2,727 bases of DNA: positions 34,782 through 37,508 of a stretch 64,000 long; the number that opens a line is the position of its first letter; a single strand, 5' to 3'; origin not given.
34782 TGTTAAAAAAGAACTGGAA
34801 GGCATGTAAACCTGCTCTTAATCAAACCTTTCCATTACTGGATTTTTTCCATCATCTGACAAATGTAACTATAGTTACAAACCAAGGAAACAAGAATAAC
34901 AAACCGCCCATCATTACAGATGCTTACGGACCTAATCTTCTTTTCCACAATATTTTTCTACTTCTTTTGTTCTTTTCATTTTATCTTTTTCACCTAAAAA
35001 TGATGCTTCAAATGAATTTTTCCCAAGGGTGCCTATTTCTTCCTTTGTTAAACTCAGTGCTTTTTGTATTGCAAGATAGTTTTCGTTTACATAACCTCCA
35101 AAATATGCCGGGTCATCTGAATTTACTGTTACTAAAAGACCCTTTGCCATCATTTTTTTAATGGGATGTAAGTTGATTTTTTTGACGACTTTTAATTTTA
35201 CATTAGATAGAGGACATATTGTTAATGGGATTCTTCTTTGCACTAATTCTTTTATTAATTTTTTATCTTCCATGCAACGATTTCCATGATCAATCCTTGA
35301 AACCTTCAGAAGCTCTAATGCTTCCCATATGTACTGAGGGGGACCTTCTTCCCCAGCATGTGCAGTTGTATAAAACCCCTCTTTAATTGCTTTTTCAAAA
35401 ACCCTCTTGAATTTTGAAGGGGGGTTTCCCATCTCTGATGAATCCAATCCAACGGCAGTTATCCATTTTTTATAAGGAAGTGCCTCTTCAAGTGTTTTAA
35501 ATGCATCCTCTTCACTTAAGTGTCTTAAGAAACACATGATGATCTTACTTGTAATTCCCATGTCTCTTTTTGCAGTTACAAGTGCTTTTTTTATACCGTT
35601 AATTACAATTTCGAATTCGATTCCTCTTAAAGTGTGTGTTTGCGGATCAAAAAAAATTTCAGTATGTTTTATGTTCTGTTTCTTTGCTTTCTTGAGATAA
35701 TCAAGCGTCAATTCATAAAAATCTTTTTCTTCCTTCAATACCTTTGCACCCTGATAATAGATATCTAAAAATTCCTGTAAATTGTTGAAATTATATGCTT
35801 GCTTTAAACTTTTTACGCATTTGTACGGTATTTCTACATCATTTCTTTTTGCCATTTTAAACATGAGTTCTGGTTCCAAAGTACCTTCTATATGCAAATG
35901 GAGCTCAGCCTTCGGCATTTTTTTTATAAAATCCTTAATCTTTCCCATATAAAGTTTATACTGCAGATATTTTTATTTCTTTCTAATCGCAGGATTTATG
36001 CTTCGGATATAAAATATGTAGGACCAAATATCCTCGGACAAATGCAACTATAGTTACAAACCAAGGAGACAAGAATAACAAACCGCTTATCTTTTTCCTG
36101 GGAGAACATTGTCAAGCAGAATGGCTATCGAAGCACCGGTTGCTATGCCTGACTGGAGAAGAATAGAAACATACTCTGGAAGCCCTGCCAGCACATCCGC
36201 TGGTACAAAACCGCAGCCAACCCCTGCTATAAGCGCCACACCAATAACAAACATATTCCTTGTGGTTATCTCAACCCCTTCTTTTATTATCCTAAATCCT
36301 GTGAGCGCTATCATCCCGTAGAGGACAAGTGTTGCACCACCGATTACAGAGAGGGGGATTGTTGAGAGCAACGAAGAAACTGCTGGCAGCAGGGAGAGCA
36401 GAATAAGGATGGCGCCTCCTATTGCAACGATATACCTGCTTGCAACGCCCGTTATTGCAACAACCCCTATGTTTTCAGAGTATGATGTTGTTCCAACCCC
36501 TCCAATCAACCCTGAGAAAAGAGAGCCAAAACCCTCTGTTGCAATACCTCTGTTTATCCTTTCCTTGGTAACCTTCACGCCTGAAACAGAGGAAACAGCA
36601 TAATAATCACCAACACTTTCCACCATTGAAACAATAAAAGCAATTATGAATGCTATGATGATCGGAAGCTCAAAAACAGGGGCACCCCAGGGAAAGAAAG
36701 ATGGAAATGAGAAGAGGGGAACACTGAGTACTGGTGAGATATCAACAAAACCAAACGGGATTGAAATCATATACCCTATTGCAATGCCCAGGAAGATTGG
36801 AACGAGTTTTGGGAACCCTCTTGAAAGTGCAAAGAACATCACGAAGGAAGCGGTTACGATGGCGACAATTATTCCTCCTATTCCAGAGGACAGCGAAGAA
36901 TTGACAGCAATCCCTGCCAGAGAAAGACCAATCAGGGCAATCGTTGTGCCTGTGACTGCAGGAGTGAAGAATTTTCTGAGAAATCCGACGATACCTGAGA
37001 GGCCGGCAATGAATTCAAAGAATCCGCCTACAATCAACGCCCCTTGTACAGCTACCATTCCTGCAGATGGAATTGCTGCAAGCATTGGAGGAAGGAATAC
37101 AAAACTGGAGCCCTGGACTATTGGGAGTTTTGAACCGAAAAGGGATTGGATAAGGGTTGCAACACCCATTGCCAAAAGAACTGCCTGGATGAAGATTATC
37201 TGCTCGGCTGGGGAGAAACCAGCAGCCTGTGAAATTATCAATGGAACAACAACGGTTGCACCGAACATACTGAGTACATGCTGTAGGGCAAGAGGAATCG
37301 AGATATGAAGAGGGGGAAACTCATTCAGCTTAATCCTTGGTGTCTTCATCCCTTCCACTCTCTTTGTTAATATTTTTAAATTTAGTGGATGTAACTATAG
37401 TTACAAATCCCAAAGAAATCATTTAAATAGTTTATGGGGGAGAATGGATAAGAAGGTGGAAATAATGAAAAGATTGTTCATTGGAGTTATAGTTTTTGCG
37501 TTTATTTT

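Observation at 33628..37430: A 16-bp perfect palindrome occurs four times as nested direct repeats around the MNT-HEPN pair, adenosine deaminase and purine permease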

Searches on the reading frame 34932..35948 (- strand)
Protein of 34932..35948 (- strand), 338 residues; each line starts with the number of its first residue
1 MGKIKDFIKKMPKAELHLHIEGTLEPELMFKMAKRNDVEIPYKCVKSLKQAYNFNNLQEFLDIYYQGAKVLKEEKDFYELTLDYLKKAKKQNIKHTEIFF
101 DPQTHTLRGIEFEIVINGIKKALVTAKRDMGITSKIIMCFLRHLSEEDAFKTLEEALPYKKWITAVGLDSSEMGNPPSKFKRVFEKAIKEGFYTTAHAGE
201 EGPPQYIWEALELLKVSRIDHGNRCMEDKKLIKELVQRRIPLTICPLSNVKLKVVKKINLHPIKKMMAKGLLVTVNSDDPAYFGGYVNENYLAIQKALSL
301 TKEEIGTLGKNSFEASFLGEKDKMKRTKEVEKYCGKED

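Call 10: search_protein_families(library=pfam, proteins=[window:34932-35948:-], max_evalue=0.01)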
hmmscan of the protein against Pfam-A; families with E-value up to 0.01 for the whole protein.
window:34932-35948:- (338 aa): 2 families
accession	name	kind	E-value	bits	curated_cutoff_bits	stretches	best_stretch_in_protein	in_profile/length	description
PF00962.28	A_deaminase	-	9e-96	321.2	27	1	12-332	1-329/330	Adenosine deaminase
PF19326.5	AMP_deaminase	-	0.00016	20.6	27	1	193-313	453-572/630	AMP deaminase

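Call 35: find_encoding_contigs(protein=window:34932-35948:-, flank=10000, max_places=10)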
Protein window:34932-35948:- (338 aa): 3 contigs read that carry it; 2 places shown.
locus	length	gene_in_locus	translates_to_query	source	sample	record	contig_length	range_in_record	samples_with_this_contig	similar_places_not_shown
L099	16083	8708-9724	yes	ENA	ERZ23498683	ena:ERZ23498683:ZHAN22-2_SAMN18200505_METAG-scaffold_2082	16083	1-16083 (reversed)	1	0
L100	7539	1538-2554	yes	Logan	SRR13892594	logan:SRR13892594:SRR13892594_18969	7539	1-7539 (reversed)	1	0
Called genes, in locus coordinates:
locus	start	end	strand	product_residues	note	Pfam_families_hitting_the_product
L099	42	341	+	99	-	PF16367:RRM_7 (faint), PF00076:RRM_1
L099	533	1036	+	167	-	PF22090:Gins51_C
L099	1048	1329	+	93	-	PF00935:Ribosomal_L44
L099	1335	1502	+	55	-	PF01667:Ribosomal_S27e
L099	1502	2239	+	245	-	PF00575:S1, PF07541:EIF_2_alpha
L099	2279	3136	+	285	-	PF09754:PAC2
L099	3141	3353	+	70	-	PF04021:Class_IIIsignal (weak)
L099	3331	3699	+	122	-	-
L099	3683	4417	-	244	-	PF01256:Carb_kinase, PF02110:HK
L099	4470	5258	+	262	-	-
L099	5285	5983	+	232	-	PF20143:NAD_kinase_C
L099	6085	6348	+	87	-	-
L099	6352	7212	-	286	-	-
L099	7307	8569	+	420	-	PF00860:Xan_ur_permease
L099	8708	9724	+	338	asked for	PF00962:A_deaminase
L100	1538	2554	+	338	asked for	PF00962:A_deaminase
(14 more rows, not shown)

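Call 49: find_homologous_proteins(query=window:34932-35948:-, max_evalue=1e-30)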
Query window:34932-35948:- (338 aa): 8000 proteins with E <= 1e-30 among 8000 candidates; the best 120 are listed.
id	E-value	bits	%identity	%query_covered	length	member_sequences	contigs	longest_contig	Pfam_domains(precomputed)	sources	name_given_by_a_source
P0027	1.9e-222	755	100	100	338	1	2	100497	PF00962.29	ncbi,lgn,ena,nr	ncbi:adenosine deaminase [Candidatus Micrarchaeota archaeon]|nr:adenosine deaminase [Candidatus Micr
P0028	1.6e-150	519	69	97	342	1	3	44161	PF00962.29,PF19326.6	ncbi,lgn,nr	ncbi:adenosine deaminase [Patescibacteria group bacterium]|nr:adenosine deaminase [Patescibacteria g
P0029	2.7e-149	515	68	99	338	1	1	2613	PF00962.29,PF19326.6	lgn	-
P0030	9.2e-149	513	72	92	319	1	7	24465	PF00962.29,PF19326.6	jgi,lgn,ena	jgi:adenosine deaminase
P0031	1.6e-148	512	68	98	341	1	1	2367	PF00962.29,PF19326.6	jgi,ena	-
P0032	1.7e-148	512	68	99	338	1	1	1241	PF00962.29,PF19326.6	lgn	-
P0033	1.9e-148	512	67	98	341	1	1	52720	PF00962.29,PF19326.6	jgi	-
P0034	4.2e-148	511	66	99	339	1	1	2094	PF00962.29,PF19326.6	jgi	jgi:adenosine deaminase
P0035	4.5e-148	511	67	98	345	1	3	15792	PF00962.29,PF19326.6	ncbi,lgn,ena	-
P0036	4.6e-148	511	67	98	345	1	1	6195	PF00962.29,PF19326.6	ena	-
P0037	4.8e-148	511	67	99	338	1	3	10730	PF00962.29,PF19326.6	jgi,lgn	-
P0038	5.6e-148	511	67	98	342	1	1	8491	PF00962.29,PF19326.6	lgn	-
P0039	9.4e-148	510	67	98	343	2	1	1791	PF00962.29,PF19326.6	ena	-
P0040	1.1e-147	510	68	98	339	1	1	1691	PF00962.29,PF19326.6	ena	-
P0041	1.6e-147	509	67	98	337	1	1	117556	PF00962.29,PF19326.6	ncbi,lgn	ncbi:MAG: adenosine deaminase [Candidatus Micrarchaeota archaeon]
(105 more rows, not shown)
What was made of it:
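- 34932..35948 (-): Adenosine/adenine deaminase of bacterial type, bracketed by B1 and B2. The best homologues are 65-72% identical and come from Patescibacteria and Bacteroidota (call 49).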

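Call 50: find_encoding_contigs(protein=P0041, flank=10000, max_places=2)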
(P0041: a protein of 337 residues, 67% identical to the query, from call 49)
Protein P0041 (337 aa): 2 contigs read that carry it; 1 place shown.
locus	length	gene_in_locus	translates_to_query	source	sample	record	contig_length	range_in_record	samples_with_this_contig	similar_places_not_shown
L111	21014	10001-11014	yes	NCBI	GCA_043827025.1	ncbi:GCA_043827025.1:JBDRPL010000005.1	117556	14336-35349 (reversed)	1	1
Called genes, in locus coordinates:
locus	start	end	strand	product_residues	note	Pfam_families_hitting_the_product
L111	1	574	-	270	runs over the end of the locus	PF00248:Aldo_ket_red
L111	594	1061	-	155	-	-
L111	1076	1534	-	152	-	-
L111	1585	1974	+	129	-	-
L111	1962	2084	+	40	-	-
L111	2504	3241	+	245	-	-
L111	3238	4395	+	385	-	PF22025:ThiI_fer, PF06508:QueC (faint), PF02926:THUMP, PF02568:ThiI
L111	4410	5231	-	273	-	PF01509:TruB_N, PF16198:TruB_C_2, PF01472:PUA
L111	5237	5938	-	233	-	PF00514:Arm (faint), PF02985:HEAT (faint), PF13513:HEAT_EZ (faint), PF13646:HEAT_2 (faint)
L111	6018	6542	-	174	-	-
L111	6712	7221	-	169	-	PF13189:Cytidylate_kin2, PF13238:AAA_18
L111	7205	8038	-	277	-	PF01956:EMC3_TMCO1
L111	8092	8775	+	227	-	-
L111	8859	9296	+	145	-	PF00164:Ribosom_S12_S23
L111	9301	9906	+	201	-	PF00177:Ribosomal_S7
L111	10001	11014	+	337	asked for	PF00962:A_deaminase, PF19326:AMP_deaminase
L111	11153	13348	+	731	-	PF00009:GTP_EFTU, PF22042:EF-G_D2, PF03144:GTP_EFTU_D2, PF14492:EFG_III, PF03764:EFG_IV, PF00679:EFG_C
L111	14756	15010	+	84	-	-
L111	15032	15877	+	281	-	-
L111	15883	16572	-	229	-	-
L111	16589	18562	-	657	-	PF12698:ABC2_membrane_3, PF01061:ABC2_membrane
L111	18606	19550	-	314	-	PF02463:SMC_N (faint), PF00005:ABC_tran, PF13304:AAA_21 (weak)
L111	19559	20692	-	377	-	PF01544:CorA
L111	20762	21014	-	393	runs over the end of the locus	PF00162:PGK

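Call 51: find_encoding_contigs(protein=P0030, flank=10000, max_places=2)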
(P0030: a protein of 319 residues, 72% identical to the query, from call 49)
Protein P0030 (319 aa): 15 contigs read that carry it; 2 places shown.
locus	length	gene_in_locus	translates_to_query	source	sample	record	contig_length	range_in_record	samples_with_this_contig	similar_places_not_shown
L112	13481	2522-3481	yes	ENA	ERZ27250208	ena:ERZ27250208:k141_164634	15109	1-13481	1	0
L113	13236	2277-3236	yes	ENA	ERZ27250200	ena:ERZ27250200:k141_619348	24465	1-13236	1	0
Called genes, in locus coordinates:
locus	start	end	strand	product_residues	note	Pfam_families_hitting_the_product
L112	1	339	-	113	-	?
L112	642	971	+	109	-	-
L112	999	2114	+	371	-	PF13353:Fer4_12, PF04055:Radical_SAM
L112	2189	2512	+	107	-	PF00892:EamA (weak), PF00893:Multi_Drug_Res (weak)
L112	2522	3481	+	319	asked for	PF00962:A_deaminase, PF19326:AMP_deaminase (weak)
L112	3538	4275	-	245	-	-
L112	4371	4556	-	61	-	-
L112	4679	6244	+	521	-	PF25919:BSH_CusB (faint), PF25917:BSH_RND (faint), PF25967:RND-MFP_C (faint), PF25973:BSH_CzcB (weak)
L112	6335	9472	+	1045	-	PF00873:ACR_tran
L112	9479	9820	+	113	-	-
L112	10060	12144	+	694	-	PF17764:PriA_3primeBD, PF04851:ResIII, PF00270:DEAD, PF18319:Zn_ribbon_PriA (weak), PF00271:Helicase_C, PF18074:PriA_C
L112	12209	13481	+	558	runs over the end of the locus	PF25448:DUF7897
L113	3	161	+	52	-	?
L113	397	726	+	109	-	-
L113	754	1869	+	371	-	PF13353:Fer4_12, PF04055:Radical_SAM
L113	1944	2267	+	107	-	PF00892:EamA (weak), PF00893:Multi_Drug_Res (weak)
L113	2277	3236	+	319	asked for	PF00962:A_deaminase, PF19326:AMP_deaminase (weak)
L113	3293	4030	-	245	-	-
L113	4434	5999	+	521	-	PF25919:BSH_CusB (faint), PF25917:BSH_RND (faint), PF25967:RND-MFP_C (faint), PF25973:BSH_CzcB (weak)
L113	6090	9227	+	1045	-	PF00873:ACR_tran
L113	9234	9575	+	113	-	-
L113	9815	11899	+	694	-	PF17764:PriA_3primeBD, PF04851:ResIII, PF00270:DEAD, PF18319:Zn_ribbon_PriA (weak), PF00271:Helicase_C, PF18074:PriA_C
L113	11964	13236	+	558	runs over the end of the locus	PF25448:DUF7897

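Call 61: search_protein_families(library=ncbifam, proteins=[window:34932-35948:-], max_evalue=0.001)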
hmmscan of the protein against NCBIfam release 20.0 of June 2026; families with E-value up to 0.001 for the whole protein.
window:34932-35948:- (338 aa): 11 families
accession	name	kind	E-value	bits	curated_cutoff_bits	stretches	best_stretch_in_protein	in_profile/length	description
NF006850.0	PRK09358.1-6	equivalog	7.3e-166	551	419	1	5-334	2-331/334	adenosine deaminase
TIGR01430.1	aden_deam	equivalog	4.5e-117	390.7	216.55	1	12-328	2-321/323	adenosine deaminase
NF006848.0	PRK09358.1-3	equivalog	5.5e-72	242.8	426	1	9-329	2-322/325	adenosine deaminase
NF006854.0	PRK09358.3-1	equivalog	7e-67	225.9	530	1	3-334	6-338/344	adenosine deaminase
NF006846.0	PRK09358.1-1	equivalog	1.6e-50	172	459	1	9-329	4-329/333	adenosine deaminase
NF006849.0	PRK09358.1-5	equivalog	1.2e-41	142.9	494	1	7-334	8-341/350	adenosine deaminase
NF006847.0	PRK09358.1-2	equivalog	1.5e-38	132.6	412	1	6-329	8-351/364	adenosine deaminase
NF006856.0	PRK09358.3-3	equivalog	3e-36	125.1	510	1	8-313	17-311/316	adenosine deaminase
NF006859.0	PRK09358.3-6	equivalog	1.6e-18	67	549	1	6-301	5-288/299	adenosine deaminase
TIGR01431.1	adm_rel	subfamily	2.1e-12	46.6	315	1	210-328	344-465/479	adenosine deaminase-related growth factor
TIGR01429.1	AMP_deaminase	equivalog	8.5e-05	21.4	726.3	1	194-323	441-569/611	AMP deaminase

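Call 94: find_encoding_contigs(protein=P0028, flank=6000, max_places=2)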
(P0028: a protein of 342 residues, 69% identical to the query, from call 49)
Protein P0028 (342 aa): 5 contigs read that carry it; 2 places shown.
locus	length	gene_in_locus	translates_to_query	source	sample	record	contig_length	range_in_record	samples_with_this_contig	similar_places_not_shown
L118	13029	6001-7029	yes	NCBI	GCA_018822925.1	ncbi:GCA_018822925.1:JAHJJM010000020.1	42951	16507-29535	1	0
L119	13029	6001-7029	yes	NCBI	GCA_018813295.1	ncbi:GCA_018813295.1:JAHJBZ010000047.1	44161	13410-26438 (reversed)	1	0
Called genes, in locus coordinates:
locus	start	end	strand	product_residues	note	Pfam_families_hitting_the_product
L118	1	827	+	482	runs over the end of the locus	PF13229:Beta_helix, PF05048:NosD (faint), PF13229:Beta_helix (weak)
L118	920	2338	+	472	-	PF00395:SLH (weak)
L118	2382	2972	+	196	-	PF00561:Abhydrolase_1 (faint), PF06821:Ser_hydrolase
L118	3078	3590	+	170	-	-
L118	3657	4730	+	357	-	PF00535:Glycos_transf_2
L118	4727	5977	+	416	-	PF03559:Hexose_dehydrat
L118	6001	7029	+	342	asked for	PF00962:A_deaminase, PF19326:AMP_deaminase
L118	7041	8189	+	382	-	-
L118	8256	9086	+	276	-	-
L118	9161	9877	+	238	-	-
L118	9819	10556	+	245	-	-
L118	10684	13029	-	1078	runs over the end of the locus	PF00873:ACR_tran, PF03176:MMPL, PF02355:SecD_SecF_C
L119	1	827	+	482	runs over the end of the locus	PF13229:Beta_helix, PF05048:NosD (faint), PF13229:Beta_helix (weak)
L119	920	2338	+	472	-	PF00395:SLH (weak)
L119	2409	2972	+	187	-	PF00561:Abhydrolase_1 (faint), PF06821:Ser_hydrolase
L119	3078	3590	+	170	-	-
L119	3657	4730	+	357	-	PF00535:Glycos_transf_2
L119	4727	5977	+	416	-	PF03559:Hexose_dehydrat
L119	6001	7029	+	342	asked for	PF00962:A_deaminase, PF19326:AMP_deaminase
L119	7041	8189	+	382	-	-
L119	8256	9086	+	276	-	-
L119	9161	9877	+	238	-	-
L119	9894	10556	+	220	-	-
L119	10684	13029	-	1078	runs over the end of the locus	PF00873:ACR_tran, PF03176:MMPL, PF02355:SecD_SecF_C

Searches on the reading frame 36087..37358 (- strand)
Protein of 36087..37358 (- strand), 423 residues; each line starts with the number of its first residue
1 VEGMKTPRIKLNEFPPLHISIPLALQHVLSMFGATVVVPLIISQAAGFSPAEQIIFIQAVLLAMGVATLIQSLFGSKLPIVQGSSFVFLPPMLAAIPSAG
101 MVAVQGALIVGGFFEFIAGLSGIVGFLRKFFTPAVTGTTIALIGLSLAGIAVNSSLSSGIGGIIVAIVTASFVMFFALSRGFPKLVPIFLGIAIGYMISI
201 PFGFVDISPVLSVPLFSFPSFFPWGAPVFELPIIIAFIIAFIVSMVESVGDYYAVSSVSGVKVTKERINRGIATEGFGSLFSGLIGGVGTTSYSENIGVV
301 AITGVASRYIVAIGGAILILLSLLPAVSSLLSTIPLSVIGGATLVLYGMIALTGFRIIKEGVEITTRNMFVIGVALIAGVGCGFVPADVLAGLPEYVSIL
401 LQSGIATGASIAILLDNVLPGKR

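Call 10: search_protein_families(library=pfam, proteins=[window:36087-37358:-], max_evalue=0.01)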
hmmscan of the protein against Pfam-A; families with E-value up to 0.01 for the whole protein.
window:36087-37358:- (423 aa): 1 family
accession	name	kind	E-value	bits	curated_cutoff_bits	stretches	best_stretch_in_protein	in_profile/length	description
PF00860.26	Xan_ur_permease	-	1.1e-85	288.1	27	1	20-386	3-387/389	Permease family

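Call 61: search_protein_families(library=ncbifam, proteins=[window:36087-37349:-], max_evalue=0.001)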
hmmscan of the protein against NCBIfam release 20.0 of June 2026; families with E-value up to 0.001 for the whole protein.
window:36087-37349:- (420 aa): 6 families
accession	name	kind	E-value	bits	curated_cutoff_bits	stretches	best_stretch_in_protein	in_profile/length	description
TIGR03173.1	pbuX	subfamily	2.5e-102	342.7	414.15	1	20-416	1-406/407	xanthine permease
TIGR00801.1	ncs2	superfamily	3.6e-80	270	291.8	1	14-413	4-413/415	NCS2 family nucleobase:cation symporter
NF007995.0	PRK10720.1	equivalog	4.7e-56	190.5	477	1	5-378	5-378/429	uracil permease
NF037981.1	NCS2_1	subfamily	7.5e-39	133.7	40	1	21-413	7-418/419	purine/pyrimidine permease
TIGR03616.1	RutG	equivalog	4.7e-33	114.5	758.65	1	7-378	22-397/429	pyrimidine utilization transport protein G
NF008502.0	PRK11412.1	equivalog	1.1e-25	90.7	370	1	21-418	14-429/433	uracil/xanthine transporter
